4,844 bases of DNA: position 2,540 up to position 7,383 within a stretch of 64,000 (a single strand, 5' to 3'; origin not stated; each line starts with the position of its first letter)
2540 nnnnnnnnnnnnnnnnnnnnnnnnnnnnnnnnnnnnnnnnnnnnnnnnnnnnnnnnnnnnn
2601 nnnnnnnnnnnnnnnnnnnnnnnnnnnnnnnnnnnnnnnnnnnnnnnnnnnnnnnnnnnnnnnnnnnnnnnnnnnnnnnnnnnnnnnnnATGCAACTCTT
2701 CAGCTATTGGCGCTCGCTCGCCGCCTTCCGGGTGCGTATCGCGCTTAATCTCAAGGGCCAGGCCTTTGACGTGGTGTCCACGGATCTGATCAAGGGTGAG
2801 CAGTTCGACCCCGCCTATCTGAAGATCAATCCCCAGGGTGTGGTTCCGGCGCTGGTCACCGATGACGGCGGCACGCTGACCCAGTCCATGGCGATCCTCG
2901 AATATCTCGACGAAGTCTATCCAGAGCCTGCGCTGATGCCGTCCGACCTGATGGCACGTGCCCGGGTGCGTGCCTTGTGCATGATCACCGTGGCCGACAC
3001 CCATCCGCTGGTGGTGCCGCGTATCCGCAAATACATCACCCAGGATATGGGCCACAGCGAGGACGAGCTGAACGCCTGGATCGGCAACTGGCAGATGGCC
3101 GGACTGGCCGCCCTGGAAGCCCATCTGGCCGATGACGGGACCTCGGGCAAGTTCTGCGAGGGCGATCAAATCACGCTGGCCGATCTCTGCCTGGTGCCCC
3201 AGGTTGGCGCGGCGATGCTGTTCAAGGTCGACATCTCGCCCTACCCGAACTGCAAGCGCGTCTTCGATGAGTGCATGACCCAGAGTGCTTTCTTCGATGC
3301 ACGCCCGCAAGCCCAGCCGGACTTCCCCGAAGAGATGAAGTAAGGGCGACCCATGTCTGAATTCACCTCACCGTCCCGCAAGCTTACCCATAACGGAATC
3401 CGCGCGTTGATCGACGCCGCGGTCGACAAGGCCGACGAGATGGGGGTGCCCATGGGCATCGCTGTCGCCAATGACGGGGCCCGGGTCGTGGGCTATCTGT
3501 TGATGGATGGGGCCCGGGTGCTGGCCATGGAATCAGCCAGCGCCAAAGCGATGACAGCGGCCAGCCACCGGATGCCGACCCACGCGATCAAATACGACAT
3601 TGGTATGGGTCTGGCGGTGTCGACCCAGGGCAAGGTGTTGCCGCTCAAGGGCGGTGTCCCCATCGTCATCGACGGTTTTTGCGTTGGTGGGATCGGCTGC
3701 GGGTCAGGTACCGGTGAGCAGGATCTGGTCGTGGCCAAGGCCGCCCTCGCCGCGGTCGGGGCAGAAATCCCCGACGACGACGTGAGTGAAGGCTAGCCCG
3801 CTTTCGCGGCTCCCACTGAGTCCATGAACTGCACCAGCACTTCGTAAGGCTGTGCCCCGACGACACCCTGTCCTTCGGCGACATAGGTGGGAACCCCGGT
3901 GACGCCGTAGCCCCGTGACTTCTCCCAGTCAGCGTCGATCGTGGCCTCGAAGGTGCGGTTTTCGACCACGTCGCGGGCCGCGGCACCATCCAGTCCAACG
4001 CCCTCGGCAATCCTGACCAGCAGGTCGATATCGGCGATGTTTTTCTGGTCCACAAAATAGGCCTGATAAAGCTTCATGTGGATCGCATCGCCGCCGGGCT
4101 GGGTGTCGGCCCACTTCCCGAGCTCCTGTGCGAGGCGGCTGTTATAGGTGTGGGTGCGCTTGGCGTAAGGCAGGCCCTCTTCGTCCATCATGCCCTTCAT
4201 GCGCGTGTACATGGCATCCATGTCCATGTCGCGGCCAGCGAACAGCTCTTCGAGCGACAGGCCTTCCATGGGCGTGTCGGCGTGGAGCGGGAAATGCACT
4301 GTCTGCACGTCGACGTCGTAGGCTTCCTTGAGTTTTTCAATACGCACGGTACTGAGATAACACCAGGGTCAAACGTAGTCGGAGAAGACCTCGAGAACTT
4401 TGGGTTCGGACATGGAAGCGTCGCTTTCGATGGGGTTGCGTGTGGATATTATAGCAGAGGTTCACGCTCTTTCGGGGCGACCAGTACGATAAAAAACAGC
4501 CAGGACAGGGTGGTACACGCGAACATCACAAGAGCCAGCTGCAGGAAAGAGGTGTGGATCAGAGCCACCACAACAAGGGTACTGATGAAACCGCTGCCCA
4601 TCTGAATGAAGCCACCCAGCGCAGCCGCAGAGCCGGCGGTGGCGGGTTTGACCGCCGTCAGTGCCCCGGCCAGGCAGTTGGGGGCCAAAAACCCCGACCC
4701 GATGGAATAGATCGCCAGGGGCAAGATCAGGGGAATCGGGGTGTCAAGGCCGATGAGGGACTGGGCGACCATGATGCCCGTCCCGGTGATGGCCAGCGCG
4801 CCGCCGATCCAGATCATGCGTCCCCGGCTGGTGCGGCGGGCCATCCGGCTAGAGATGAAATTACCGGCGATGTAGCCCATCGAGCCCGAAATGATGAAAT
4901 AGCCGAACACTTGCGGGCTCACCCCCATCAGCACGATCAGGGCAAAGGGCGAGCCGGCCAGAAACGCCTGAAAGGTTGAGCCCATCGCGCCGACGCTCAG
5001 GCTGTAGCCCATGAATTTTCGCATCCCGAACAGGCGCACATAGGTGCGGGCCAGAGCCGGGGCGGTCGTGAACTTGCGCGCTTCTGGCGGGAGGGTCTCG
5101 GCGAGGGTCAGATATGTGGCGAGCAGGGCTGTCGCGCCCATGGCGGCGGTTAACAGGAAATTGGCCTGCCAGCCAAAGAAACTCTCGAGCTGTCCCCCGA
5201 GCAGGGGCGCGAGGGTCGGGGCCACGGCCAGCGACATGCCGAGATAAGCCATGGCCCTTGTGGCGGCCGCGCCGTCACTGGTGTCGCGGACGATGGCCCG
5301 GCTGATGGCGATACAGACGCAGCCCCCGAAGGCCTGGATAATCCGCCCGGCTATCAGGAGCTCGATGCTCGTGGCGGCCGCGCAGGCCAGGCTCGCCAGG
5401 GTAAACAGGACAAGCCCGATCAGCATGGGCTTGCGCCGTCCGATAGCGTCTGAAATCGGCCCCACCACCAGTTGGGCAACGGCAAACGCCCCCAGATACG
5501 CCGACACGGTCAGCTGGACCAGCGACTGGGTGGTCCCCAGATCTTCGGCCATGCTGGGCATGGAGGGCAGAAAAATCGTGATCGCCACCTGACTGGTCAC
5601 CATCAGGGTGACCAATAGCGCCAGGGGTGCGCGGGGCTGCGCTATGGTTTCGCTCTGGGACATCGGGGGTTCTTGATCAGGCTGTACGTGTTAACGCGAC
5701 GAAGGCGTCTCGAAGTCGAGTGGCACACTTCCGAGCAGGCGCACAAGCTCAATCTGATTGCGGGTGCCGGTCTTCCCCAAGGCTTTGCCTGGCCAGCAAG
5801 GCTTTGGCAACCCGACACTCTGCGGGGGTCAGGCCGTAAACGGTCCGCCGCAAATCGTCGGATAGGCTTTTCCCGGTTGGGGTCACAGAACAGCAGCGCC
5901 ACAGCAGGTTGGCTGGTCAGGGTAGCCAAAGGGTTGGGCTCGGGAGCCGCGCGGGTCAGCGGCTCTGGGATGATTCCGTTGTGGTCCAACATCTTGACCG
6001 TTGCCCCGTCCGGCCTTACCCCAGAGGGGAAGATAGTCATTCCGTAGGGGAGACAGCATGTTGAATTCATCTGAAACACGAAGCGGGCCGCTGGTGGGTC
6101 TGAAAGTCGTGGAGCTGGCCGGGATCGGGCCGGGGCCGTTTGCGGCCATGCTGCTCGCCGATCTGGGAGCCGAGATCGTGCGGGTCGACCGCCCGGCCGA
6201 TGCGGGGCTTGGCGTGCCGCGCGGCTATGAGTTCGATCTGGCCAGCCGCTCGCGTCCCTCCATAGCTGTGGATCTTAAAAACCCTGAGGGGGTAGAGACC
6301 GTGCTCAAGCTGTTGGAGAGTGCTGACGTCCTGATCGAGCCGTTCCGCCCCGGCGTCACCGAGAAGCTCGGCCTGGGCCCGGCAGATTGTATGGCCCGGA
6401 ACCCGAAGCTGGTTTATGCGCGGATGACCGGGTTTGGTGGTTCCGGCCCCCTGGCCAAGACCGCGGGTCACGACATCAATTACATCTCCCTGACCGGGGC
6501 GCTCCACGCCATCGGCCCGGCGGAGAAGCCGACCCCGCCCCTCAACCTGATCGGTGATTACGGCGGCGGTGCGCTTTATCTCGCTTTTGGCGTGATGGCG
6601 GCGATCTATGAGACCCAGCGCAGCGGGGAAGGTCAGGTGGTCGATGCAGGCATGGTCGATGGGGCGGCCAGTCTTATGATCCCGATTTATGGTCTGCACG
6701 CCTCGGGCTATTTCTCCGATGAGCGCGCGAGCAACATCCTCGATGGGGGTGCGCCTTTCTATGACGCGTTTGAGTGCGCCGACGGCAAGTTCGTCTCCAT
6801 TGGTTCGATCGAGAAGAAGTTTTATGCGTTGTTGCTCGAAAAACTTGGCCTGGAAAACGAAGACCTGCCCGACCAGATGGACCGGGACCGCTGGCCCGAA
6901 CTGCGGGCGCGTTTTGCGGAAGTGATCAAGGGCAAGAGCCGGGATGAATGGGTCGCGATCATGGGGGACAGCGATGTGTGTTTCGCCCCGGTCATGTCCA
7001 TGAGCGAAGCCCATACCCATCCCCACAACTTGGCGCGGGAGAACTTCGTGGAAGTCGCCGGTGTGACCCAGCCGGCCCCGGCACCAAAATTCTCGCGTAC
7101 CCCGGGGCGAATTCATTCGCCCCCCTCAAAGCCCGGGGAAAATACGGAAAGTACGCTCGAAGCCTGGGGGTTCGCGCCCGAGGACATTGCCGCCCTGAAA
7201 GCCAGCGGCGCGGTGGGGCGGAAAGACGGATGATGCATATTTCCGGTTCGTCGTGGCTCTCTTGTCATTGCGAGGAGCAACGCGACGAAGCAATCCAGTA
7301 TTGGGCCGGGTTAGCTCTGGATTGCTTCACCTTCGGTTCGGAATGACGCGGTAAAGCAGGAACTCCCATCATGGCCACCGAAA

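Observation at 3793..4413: DsbA/FrnE-like oxidoreductase with UGA exactly at the catalytic Cys of CxxC: candidate selenoprotein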

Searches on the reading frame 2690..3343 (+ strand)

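Call 60: search_protein_families(library=pfam, proteins=[window:2690-3343:+], max_evalue=0.00001)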
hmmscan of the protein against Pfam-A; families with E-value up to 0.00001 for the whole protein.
window:2690-3343:+ (217 aa): 4 families
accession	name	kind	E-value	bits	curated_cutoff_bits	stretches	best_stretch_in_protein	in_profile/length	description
PF02798.26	GST_N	-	8.3e-17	61.7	20.9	1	1-75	3-76/76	Glutathione S-transferase, N-terminal domain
PF13417.12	GST_N_3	-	4.1e-16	59.5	22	1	3-80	1-74/75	Glutathione S-transferase, N-terminal domain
PF13409.12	GST_N_2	-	1.2e-15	58.3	25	1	11-75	4-69/70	Glutathione S-transferase, N-terminal domain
PF13410.11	GST_C_2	-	1.6e-07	31.8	24.9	1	137-193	13-68/69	Glutathione S-transferase, C-terminal domain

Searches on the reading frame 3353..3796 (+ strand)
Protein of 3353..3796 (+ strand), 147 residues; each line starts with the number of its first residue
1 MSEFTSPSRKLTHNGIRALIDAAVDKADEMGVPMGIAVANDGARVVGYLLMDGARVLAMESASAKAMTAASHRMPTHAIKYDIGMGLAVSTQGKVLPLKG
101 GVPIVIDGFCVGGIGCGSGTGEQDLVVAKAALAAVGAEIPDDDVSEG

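Call 23: search_protein_families(library=ncbifam, proteins=[window:3353-3796:+], max_evalue=0.001)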
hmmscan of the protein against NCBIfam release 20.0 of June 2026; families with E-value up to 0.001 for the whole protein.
window:3353-3796:+ (147 aa): 1 family
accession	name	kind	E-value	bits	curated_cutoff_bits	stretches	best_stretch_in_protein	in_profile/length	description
NF007275.0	PRK09732.1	equivalog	1.6e-13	50.6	246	1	17-134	13-131/134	hypothetical protein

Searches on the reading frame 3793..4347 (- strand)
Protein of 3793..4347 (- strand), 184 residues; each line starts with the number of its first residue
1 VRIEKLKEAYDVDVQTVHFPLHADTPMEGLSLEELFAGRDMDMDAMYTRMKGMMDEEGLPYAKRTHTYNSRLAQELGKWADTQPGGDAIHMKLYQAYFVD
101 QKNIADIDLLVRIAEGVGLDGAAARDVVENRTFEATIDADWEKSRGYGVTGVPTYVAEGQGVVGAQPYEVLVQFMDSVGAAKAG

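Call 14: find_encoding_contigs(protein=window:3793-4347:-, flank=10000, max_places=4)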
Protein window:3793-4347:- (184 aa): 7 contigs read that carry it; 4 places shown.
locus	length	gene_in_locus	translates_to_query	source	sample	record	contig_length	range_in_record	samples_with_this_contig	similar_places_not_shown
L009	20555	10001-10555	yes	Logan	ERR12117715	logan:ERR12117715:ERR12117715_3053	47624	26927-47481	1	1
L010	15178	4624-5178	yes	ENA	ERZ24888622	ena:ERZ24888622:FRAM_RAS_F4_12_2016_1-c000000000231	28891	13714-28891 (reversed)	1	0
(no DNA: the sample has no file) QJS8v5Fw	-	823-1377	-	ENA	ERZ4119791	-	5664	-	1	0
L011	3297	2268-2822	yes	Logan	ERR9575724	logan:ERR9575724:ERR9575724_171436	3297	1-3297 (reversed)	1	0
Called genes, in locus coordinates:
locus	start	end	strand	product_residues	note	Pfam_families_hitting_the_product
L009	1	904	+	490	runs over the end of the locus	PF00309:Sigma54_AID, PF04963:Sigma54_CBD, PF04552:Sigma54_DBD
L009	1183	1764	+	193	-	PF02482:Ribosomal_S30AE, PF16321:Ribosom_S30AE_C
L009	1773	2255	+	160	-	PF00359:PTS_EIIA_2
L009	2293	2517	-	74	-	PF06620:DUF1150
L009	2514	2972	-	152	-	PF00011:HSP20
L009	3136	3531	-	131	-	-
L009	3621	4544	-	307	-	PF08450:SGL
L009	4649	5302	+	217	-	PF07978:NIPSNAP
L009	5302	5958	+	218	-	PF00293:NUDIX (weak)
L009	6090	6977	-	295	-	PF00753:Lactamase_B, PF17778:WHD_BLACT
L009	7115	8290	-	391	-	PF02515:CoA_transf_3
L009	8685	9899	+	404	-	PF00083:Sugar_tr, PF07690:MFS_1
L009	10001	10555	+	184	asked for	PF01323:DSBA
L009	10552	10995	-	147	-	PF03928:HbpS-like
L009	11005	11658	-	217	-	PF02798:GST_N, PF13417:GST_N_3, PF13409:GST_N_2, PF13410:GST_C_2 (weak)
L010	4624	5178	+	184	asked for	PF01323:DSBA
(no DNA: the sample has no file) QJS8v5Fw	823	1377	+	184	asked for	PF01323:DSBA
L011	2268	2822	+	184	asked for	PF01323:DSBA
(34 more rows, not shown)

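Call 46: list_cluster_members(proteins=[window:3793-4347:-, P0003, P0004, P0015, P0020, P0023, P0036])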
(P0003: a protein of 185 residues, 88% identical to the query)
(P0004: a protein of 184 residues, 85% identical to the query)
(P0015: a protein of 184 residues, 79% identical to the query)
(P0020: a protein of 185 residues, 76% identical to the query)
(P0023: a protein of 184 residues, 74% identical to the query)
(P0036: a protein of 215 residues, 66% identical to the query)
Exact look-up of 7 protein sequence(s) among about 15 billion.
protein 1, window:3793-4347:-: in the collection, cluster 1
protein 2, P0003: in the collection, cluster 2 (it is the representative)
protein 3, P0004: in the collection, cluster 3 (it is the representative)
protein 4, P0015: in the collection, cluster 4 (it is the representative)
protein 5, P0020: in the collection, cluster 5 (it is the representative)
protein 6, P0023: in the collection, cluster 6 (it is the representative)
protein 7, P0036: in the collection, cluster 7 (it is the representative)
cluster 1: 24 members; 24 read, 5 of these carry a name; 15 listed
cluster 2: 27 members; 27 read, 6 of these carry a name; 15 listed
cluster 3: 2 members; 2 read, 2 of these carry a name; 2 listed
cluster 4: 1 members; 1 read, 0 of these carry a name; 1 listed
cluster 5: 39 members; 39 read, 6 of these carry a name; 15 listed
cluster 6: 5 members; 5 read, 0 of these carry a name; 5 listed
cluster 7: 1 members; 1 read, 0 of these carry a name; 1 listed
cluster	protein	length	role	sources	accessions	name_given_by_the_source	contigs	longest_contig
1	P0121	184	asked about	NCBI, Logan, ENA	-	-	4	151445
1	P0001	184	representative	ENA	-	-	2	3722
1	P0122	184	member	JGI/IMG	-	predicted DsbA family dithiol-disulfide isomerase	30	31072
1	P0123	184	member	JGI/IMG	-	predicted DsbA family dithiol-disulfide isomerase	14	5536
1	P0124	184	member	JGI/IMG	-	predicted DsbA family dithiol-disulfide isomerase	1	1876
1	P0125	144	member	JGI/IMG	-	predicted DsbA family dithiol-disulfide isomerase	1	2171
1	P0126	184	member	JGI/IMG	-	predicted DsbA family dithiol-disulfide isomerase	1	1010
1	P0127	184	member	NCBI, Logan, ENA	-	-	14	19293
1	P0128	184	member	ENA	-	-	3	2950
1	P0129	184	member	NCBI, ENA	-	-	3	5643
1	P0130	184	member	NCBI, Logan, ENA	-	-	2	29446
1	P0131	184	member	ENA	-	-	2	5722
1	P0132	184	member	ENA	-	-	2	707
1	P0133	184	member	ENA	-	-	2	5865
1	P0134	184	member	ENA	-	-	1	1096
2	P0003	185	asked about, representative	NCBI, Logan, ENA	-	-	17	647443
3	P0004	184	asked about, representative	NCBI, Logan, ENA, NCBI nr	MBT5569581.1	MAG: hypothetical protein HOJ90_00015 [Alphaproteobacteria bacterium] | hypothetical protein [Alphaproteobacteria bacterium]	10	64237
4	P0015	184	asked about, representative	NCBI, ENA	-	-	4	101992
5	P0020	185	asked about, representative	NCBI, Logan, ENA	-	-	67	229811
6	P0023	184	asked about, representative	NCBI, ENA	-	-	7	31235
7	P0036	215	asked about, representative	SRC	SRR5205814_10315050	-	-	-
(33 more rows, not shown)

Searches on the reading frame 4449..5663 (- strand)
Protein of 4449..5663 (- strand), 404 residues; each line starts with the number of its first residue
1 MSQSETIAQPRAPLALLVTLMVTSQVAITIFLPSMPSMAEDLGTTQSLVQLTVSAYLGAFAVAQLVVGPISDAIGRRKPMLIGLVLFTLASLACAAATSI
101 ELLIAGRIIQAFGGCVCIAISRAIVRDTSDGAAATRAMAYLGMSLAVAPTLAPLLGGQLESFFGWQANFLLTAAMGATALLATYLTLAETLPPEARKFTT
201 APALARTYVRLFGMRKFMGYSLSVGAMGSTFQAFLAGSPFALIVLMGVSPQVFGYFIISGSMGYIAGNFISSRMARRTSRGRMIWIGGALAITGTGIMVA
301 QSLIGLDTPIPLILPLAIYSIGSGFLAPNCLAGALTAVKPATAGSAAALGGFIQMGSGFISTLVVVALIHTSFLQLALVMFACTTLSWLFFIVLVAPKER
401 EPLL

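Call 23: search_protein_families(library=ncbifam, proteins=[window:4449-5663:-], max_evalue=0.001)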
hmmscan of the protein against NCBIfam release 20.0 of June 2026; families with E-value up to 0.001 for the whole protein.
window:4449-5663:- (404 aa): 54 families (the best 25 are shown)
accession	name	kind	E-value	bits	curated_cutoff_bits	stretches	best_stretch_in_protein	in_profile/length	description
TIGR00710.1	efflux_Bcr_CflA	subfamily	7.4e-76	256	200.9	1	12-393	5-383/385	Bcr/CflA family efflux MFS transporter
NF008654.0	PRK11652.1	equivalog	3.1e-58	197.5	479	1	14-393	10-384/397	multidrug efflux MFS transporter EmrD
NF008314.0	PRK11102.1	equivalog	3.3e-57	194.5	303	1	17-398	15-394/396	Bcr/CflA family multidrug efflux MFS transporter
NF008270.1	PRK11043.1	equivalog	7.7e-50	170.1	430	1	14-392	7-379/382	purine nucleoside transporter PunC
NF053813.1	MFS_TcaB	equivalog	3.2e-43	148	475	1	17-390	11-383/396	putative multidrug effflux MFS transporter TcaB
NF033134.0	cmlA_floR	equivalog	8.5e-43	147.2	450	1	13-388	11-381/388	CmlA/FloR family chloramphenicol efflux MFS transporter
NF041041.1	FslD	exception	6.2e-37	127.7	500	1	13-392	12-392/396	rhizoferrin import MFS transporter FslD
TIGR00711.1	efflux_EmrB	subfamily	7.3e-30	104.1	230.2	1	19-199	9-189/485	DHA2 family efflux MFS transporter permease subunit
TIGR00880.1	2_A_01_02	superfamily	4.7e-28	98.1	131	1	55-190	2-141/141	multidrug resistance protein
NF000219.1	FloR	exception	5e-28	98.5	700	1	12-371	14-367/404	chloramphenicol/florfenicol efflux MFS transporter FloR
NF011931.1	PRK15402.1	subfamily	1.8e-27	96.2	439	1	18-394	15-389/401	MdfA family multidrug efflux MFS transporter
NF007782.0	PRK10473.1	subfamily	4.5e-27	95.1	417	1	20-398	11-381/394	MdtL family multidrug efflux MFS transporter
NF052292.1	efflux_CraA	equivalog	2e-26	93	725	1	13-392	17-390/409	chloramphenicol efflux MFS transporter CraA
NF012203.0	cmlB1_MFS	exception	1.5e-25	90.3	900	1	13-366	15-364/407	chloramphenicol efflux MFS transporter CmlB1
NF011932.2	PRK15403.1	equivalog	1.8e-24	86.6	700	1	22-336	20-333/402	multidrug efflux MFS transporter MdtM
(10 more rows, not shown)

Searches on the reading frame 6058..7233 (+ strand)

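Call 32: search_protein_families(library=pfam, proteins=[window:6058-7233:+], max_evalue=0.00001)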
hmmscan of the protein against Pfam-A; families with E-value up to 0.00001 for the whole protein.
window:6058-7233:+ (391 aa): 1 family
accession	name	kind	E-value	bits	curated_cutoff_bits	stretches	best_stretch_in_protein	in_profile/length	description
PF02515.22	CoA_transf_3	-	4.3e-85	286.5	23.3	1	12-362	1-365/366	CoA-transferase family III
